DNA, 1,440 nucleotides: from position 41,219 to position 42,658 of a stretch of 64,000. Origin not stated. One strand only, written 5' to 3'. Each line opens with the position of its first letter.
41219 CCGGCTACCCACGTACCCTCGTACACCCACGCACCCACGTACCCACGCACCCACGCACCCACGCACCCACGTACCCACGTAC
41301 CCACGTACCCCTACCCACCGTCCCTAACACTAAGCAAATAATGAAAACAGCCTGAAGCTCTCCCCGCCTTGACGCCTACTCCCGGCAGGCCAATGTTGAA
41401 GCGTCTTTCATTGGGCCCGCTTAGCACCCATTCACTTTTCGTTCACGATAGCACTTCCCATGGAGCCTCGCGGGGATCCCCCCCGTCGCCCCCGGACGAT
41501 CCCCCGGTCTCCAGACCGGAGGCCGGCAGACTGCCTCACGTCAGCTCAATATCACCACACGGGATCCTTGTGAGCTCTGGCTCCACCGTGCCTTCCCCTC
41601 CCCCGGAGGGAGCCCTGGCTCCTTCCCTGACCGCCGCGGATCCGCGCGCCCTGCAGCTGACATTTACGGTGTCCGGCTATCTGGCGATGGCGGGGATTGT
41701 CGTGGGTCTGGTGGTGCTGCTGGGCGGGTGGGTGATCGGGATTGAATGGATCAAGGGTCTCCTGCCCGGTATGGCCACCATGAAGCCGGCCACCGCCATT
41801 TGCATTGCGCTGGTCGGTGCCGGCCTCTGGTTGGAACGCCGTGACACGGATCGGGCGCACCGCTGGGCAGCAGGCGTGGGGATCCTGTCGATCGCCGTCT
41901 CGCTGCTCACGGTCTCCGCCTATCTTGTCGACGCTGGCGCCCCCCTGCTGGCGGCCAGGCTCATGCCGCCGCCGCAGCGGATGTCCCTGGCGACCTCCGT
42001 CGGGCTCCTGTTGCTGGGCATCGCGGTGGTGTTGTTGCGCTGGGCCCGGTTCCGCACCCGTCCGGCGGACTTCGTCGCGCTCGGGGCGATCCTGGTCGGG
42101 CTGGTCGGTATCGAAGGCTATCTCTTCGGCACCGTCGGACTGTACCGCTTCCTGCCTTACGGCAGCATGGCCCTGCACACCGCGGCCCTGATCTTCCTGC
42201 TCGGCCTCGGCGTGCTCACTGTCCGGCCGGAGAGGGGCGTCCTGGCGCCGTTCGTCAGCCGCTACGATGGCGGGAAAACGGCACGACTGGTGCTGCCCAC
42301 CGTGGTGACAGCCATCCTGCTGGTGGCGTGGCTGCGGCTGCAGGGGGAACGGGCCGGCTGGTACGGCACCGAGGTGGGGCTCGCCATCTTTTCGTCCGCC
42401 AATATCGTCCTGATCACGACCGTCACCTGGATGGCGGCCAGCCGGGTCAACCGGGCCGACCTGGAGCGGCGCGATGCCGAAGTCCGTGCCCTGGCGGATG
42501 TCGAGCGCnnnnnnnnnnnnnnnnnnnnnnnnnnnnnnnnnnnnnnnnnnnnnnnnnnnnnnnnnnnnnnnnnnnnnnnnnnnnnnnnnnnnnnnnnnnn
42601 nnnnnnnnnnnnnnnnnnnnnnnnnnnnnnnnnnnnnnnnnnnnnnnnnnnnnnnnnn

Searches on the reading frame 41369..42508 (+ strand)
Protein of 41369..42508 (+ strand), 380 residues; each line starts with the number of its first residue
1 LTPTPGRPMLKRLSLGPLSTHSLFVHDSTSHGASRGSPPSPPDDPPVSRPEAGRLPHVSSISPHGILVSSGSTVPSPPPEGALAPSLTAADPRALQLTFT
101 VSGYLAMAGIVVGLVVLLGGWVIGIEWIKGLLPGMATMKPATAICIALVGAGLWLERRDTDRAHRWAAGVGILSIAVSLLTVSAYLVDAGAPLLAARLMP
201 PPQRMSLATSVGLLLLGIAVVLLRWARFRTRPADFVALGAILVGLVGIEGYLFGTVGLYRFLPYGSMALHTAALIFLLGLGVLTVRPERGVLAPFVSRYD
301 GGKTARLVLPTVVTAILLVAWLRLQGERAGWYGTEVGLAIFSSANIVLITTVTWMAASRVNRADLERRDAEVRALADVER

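Call 24: find_homologous_proteins(query=window:41369-42508:+, max_evalue=1e-10)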
Query window:41369-42508:+ (380 aa): 4 proteins with E <= 1e-10 among 8000 candidates.
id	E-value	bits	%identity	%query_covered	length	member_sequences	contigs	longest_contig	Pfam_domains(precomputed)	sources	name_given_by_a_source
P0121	2.5e-36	144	35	76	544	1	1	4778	PF02518.32,PF00512.32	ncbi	-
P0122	1.6e-24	105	32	70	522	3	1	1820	PF02518.32,PF00512.32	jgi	jgi:signal transduction histidine kinase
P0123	9.0e-24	102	34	77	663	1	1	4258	PF08447.19,PF13426.14,PF08448.17,PF02518.32,PF00512.32,PF00989.32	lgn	-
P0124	1.7e-21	95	31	80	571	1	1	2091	PF13581.13,PF07730.20,PF02518.32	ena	-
